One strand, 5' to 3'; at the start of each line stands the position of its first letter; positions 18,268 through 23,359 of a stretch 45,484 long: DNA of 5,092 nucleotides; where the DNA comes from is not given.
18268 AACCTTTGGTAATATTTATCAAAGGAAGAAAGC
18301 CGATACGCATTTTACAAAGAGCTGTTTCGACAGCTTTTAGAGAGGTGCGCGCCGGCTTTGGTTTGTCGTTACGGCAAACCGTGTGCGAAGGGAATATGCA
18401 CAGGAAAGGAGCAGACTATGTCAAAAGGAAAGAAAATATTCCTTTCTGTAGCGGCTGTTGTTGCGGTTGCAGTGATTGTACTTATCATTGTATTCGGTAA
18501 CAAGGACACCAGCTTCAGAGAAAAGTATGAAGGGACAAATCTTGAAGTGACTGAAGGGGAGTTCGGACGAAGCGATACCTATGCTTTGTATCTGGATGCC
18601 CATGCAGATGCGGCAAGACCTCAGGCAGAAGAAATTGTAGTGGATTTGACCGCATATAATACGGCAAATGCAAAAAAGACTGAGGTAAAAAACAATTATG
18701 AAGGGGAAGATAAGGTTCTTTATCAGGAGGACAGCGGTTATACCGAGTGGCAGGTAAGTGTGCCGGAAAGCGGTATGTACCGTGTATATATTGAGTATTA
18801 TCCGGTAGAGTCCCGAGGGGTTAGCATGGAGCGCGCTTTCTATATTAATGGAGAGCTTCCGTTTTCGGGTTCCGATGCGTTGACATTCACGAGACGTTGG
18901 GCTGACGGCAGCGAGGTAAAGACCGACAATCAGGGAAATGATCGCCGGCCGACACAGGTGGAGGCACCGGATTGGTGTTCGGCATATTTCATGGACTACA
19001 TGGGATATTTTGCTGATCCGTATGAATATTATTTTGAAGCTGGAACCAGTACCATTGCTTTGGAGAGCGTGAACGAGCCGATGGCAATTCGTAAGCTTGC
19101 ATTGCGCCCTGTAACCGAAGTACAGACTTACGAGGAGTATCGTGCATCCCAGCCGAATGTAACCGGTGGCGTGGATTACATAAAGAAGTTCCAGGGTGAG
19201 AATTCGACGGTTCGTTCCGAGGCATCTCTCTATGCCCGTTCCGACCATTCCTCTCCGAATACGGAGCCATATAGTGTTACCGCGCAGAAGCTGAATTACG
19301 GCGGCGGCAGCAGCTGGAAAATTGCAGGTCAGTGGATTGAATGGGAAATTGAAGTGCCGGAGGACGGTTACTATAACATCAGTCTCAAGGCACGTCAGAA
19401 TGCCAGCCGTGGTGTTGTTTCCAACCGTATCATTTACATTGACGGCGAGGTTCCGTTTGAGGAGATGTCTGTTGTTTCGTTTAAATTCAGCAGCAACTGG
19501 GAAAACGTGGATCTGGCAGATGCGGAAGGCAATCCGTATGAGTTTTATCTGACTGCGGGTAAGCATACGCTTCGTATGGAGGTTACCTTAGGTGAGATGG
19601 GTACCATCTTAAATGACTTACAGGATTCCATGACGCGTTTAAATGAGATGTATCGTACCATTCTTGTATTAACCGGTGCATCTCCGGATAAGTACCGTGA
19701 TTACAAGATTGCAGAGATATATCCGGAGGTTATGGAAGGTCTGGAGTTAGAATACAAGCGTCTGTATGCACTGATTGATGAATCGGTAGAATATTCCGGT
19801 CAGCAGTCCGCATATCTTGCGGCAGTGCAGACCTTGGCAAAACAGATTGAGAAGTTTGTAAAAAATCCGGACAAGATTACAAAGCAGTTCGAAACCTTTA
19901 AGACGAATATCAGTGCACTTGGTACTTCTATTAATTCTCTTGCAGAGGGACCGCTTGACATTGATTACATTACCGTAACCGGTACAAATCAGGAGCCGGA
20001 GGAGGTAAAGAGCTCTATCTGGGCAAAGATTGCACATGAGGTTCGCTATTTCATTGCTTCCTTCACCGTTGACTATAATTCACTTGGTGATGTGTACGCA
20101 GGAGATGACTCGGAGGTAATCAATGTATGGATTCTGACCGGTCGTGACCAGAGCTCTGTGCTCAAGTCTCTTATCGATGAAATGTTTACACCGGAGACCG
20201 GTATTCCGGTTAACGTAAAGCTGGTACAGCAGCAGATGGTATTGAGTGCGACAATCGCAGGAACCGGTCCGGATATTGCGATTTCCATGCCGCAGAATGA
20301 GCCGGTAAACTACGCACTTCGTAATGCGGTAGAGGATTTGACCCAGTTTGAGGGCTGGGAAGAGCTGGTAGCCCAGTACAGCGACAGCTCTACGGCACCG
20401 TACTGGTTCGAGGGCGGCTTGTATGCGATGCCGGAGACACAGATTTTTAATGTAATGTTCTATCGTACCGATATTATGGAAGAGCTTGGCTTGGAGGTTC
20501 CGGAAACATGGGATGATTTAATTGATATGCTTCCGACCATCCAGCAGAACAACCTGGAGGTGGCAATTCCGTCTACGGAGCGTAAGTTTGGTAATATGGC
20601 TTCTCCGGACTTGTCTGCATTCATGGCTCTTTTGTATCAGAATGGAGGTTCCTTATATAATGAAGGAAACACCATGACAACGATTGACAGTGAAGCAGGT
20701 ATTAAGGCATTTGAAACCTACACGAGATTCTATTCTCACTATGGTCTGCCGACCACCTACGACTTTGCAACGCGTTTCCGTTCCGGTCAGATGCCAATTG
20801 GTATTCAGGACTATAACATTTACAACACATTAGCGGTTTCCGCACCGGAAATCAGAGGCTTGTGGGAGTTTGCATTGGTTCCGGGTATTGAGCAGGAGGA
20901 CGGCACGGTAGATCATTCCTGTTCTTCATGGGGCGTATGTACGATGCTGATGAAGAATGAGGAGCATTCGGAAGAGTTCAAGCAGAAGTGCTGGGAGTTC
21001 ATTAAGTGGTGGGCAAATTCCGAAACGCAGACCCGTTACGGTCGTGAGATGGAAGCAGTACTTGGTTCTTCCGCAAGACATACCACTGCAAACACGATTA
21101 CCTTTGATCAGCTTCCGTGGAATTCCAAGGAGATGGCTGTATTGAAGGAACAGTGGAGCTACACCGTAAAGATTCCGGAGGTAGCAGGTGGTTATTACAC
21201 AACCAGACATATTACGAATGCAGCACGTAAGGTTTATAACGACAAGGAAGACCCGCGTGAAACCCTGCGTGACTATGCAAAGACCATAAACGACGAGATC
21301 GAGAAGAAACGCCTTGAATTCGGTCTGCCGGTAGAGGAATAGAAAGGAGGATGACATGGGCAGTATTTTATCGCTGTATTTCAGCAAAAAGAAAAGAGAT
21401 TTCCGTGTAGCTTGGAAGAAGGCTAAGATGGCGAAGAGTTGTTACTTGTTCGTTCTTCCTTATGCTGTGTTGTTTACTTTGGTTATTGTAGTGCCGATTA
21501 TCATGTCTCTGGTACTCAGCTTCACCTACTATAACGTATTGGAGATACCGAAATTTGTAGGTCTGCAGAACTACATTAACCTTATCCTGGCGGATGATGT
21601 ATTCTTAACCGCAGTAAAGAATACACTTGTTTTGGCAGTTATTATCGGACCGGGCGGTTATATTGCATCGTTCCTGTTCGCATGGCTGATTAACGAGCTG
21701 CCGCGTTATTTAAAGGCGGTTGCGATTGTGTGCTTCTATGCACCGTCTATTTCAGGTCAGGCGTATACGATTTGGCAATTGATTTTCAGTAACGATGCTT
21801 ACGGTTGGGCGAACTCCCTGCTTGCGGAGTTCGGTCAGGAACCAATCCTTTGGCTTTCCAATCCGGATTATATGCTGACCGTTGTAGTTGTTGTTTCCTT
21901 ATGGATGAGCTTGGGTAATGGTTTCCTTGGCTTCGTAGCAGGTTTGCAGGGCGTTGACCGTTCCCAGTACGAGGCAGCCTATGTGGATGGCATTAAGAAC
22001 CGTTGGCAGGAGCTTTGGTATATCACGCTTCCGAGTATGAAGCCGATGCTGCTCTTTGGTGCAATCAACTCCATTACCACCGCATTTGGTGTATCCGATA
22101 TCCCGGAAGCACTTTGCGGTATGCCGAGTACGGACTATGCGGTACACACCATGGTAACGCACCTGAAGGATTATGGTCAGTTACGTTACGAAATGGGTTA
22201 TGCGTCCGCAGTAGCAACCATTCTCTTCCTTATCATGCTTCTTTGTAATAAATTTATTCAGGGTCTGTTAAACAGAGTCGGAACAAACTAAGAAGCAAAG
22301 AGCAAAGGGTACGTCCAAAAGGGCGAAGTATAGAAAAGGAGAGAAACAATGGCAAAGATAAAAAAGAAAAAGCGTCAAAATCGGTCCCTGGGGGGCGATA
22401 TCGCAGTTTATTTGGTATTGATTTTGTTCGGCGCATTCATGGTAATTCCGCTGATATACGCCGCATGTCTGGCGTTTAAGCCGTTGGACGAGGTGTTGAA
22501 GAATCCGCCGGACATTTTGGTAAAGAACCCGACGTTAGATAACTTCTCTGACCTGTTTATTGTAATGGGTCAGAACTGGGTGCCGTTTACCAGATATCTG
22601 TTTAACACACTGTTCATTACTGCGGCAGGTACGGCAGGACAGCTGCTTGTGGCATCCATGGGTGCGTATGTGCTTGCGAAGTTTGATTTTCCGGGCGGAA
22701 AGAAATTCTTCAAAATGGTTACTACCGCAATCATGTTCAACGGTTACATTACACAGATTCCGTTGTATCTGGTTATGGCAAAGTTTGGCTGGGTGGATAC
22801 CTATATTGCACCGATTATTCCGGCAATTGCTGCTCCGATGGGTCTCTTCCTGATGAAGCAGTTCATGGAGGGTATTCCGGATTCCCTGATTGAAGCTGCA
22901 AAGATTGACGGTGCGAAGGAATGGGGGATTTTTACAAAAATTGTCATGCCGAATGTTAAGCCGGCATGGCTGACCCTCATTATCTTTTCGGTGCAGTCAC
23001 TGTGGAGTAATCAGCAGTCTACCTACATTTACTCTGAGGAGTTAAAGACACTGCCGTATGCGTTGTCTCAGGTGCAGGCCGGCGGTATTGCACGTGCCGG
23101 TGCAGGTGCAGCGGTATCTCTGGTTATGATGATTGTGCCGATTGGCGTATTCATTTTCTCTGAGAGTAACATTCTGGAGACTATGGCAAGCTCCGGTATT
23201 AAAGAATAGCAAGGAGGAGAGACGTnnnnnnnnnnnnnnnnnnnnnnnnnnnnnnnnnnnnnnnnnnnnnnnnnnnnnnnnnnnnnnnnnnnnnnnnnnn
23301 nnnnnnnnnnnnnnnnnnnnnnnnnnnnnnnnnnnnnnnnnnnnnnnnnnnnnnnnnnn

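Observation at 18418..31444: Nine-gene envelope operon: two complete CUT1 ABC importers bracket a three-gene module of unknown function, with no ATPase gene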

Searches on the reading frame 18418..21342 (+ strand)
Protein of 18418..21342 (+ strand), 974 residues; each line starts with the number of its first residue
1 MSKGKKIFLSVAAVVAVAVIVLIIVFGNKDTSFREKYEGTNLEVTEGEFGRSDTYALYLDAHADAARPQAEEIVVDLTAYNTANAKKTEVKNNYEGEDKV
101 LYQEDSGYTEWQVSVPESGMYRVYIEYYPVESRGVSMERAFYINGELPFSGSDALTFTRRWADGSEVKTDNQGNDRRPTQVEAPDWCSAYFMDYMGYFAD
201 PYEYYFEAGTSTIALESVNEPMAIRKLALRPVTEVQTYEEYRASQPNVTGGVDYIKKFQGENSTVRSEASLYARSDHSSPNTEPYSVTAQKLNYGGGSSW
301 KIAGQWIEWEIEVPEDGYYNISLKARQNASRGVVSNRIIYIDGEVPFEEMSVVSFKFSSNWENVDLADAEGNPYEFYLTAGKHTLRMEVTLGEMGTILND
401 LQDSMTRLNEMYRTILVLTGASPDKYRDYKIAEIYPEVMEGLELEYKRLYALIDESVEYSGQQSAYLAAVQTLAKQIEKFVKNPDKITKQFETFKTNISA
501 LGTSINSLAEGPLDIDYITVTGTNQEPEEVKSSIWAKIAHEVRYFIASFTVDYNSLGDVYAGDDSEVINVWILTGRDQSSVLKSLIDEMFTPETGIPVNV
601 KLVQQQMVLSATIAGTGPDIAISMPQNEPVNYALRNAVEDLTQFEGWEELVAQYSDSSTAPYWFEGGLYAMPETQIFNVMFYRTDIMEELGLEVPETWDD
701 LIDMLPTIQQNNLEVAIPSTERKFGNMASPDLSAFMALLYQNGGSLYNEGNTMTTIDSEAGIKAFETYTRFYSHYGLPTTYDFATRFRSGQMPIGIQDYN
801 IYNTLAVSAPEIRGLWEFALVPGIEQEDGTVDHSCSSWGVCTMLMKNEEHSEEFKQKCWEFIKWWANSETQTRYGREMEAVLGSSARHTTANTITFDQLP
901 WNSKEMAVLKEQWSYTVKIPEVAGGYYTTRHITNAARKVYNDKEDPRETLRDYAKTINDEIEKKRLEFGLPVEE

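Call 4: search_protein_families(library=pfam, proteins=[window:18418-21342:+], max_evalue=0.01)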
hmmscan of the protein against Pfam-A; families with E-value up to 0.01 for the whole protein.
window:18418-21342:+ (974 aa): 2 families
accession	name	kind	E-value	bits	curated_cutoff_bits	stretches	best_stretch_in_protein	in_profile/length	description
PF01547.30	SBP_bac_1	-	6.4e-22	79.4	26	1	581-871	9-306/307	Bacterial extracellular solute-binding protein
PF13416.11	SBP_bac_8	-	3.3e-20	73.5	27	1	588-874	4-252/279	Bacterial extracellular solute-binding protein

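Call 8: search_protein_families(library=ncbifam, proteins=[window:18418-21342:+], max_evalue=0.01)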
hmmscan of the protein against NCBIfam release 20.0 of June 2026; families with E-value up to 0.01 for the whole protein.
window:18418-21342:+ (974 aa): 2 families
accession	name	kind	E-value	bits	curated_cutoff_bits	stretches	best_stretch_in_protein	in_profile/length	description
NF053763.1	ABCarbgalBndGanS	equivalog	7.6e-06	24.9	700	1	613-705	87-173/420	galactooligosaccharide ABC transporter substrate-binding protein GanS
TIGR03850.1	bind_CPR_0540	equivalog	2e-05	23.4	299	1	656-780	140-258/437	carbohydrate ABC transporter substrate-binding protein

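Call 14: search_solved_structures(query=window:18418-21342:+, max_evalue=1)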
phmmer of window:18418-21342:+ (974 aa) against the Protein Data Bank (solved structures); distinct sequences matched with E-value up to 1: 38.
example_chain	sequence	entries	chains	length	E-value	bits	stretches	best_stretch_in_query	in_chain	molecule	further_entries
5ysb_A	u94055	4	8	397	9.5e-15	56.9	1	562-830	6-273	Lin1841 protein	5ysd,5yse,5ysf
5ci5_A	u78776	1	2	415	5.1e-07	31.3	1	565-820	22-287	Extracellular solute-binding protein family 1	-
1eu8_A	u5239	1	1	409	4.2e-06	28.3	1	666-781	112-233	TREHALOSE/MALTOSE BINDING PROTEIN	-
5f7v_A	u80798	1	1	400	4.4e-06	28.2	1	561-770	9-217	Lmo0181 protein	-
2heu_A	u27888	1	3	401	1.5e-05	26.5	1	595-706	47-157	Sugar ABC transporter, sugar-binding protein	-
2hq0_A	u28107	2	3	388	2.5e-05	25.7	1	605-706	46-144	Sugar ABC transporter, sugar-binding protein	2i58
6pql_A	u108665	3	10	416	2.6e-05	25.6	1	605-706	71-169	ABC transporter sugar-binding protein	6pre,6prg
2hfb_A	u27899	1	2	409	2.6e-05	25.6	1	605-706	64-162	Sugar ABC transporter, sugar-binding protein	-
3jzj_A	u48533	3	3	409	6e-05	24.5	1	658-767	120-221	Acarbose/maltose binding protein GacH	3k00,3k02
3k01_A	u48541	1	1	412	6.1e-05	24.4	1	658-767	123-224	Acarbose/maltose binding protein GacH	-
6hur_A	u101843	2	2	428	8.5e-05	23.9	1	628-753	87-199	ABC transporter substrate-binding protein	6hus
6dtq_A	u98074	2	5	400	0.00023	22.5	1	626-778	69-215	maltose-binding protein MalE3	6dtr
5u2p_A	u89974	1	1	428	0.00023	22.5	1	559-716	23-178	Sugar ABC transporter substrate-binding protein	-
5iai_A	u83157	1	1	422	0.00064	21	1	664-904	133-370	Sugar ABC transporter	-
2w47_A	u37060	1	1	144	0.0016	19.7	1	87-185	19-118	LIPOLYTIC ENZYME, G-D-S-L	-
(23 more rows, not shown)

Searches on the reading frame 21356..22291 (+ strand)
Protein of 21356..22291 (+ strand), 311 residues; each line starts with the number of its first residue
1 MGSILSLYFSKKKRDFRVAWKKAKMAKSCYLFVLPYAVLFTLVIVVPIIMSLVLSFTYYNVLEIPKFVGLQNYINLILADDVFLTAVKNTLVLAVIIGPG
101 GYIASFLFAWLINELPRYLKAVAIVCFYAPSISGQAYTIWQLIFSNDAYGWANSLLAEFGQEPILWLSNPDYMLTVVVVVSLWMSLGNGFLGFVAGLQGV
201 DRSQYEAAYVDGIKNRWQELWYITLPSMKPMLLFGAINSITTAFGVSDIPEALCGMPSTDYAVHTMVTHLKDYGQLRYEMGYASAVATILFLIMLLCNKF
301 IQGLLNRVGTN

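Call 4: search_protein_families(library=pfam, proteins=[window:21356-22291:+], max_evalue=0.01)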
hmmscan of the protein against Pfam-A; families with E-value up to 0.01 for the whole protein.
window:21356-22291:+ (311 aa): 1 family
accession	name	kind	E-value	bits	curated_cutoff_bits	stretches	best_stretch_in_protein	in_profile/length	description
PF00528.27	BPD_transp_1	-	8.6e-17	61.9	26.4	1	117-307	18-180/184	Binding-protein-dependent transport system inner membrane component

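Call 8: search_protein_families(library=ncbifam, proteins=[window:21356-22291:+], max_evalue=0.01)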
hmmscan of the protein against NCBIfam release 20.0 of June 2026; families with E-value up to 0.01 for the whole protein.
window:21356-22291:+ (311 aa): 6 families
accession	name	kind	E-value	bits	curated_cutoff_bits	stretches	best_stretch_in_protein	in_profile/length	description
NF040931.1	ABC_arch_GlcT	equivalog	2.8e-18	66.6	360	1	33-294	2-260/278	glucose ABC transporter permease GlcT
NF007852.0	PRK10561.1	equivalog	3.7e-14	53.2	335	1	28-294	13-277/295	sn-glycerol-3-phosphate ABC transporter permease UgpA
TIGR00969.1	3a0106s02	subfamily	6e-06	25.9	240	1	30-296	18-261/272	sulfate ABC transporter permease subunit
TIGR02140.1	permease_CysW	equivalog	2.5e-05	23.9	329.1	1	42-296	5-247/261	sulfate ABC transporter permease subunit CysW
NF008232.0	PRK10999.1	equivalog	0.00013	20.8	392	1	139-244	341-444/520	maltose ABC transporter permease MalF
NF007545.0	PRK10160.1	equivalog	0.0052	16.2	342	0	192-236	160-203/275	taurine ABC transporter permease TauC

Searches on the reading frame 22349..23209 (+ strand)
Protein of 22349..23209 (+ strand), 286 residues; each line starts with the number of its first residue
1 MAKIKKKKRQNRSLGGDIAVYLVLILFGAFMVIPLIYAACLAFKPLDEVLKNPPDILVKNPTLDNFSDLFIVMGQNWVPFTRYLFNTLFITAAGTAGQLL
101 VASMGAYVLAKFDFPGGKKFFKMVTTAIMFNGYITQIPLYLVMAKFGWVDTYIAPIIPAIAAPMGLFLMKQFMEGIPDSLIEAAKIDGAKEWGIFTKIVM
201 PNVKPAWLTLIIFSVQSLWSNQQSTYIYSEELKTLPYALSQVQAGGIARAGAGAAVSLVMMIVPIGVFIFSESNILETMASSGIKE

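Call 4: search_protein_families(library=pfam, proteins=[window:22349-23209:+], max_evalue=0.01)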
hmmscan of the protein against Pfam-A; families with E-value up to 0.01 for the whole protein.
window:22349-23209:+ (286 aa): 1 family
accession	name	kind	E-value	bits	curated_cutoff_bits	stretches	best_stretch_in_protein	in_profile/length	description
PF00528.27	BPD_transp_1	-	1.7e-11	44.6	26.4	1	100-269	43-171/184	Binding-protein-dependent transport system inner membrane component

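Call 8: search_protein_families(library=ncbifam, proteins=[window:22349-23209:+], max_evalue=0.01)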
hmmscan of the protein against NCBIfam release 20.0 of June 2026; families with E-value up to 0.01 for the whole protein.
window:22349-23209:+ (286 aa): 18 families
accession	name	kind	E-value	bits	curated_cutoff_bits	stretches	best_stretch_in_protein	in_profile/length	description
NF040932.1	ABC_arch_GlcU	equivalog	2.4e-23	83.1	340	1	20-272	5-257/272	glucose ABC transporter permease GlcU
NF008210.0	PRK10973.1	equivalog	2.6e-23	83.1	297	1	16-221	8-214/281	sn-glycerol-3-phosphate ABC transporter permease UgpE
NF011624.0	PRK15050.1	equivalog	1.2e-11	44.3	247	2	30-165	27-156/297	2-aminoethylphosphonate ABC transporter permease subunit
NF008231.0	PRK10998.1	equivalog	3.5e-10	39.9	261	1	21-285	17-295/296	maltose ABC transporter permease MalG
NF007047.0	PRK09500.1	equivalog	3.8e-08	33.3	326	1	87-269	63-246/257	spermidine/putrescine ABC transporter permease PotC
TIGR03226.1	PhnU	equivalog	9.4e-07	28.6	283.45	1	175-268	204-297/311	2-aminoethylphosphonate ABC transporter permease subunit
NF040931.1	ABC_arch_GlcT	equivalog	9.3e-06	25.5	360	1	166-214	160-211/278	glucose ABC transporter permease GlcT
TIGR02139.1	permease_CysT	equivalog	9.3e-06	25.4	246.1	1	93-211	61-193/265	sulfate ABC transporter permease subunit CysT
NF008208.0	PRK10971.1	equivalog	9.7e-06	25.3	415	1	140-215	132-205/277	sulfate/thiosulfate ABC transporter permease CysT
TIGR01581.1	Mo_ABC_porter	hypoth_equivalog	0.00021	20.8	210.3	1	95-212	34-165/225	ABC transporter permease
NF043073.1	MMSYN1_0195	equivalog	0.00029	19.1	1250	1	78-209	53-186/1021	spermidine/putrescine ABC transporter permease/substrate-binding protein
NF008232.0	PRK10999.1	equivalog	0.00046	19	392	1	165-214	390-439/520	maltose ABC transporter permease MalF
TIGR00969.1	3a0106s02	subfamily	0.00078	19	240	0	98-216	77-209/272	sulfate ABC transporter permease subunit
TIGR03416.1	ABC_choXWV_perm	equivalog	0.0011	18.5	363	1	136-209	139-209/267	choline ABC transporter permease subunit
NF007852.0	PRK10561.1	equivalog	0.0015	18.4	335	1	172-214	180-222/295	sn-glycerol-3-phosphate ABC transporter permease UgpA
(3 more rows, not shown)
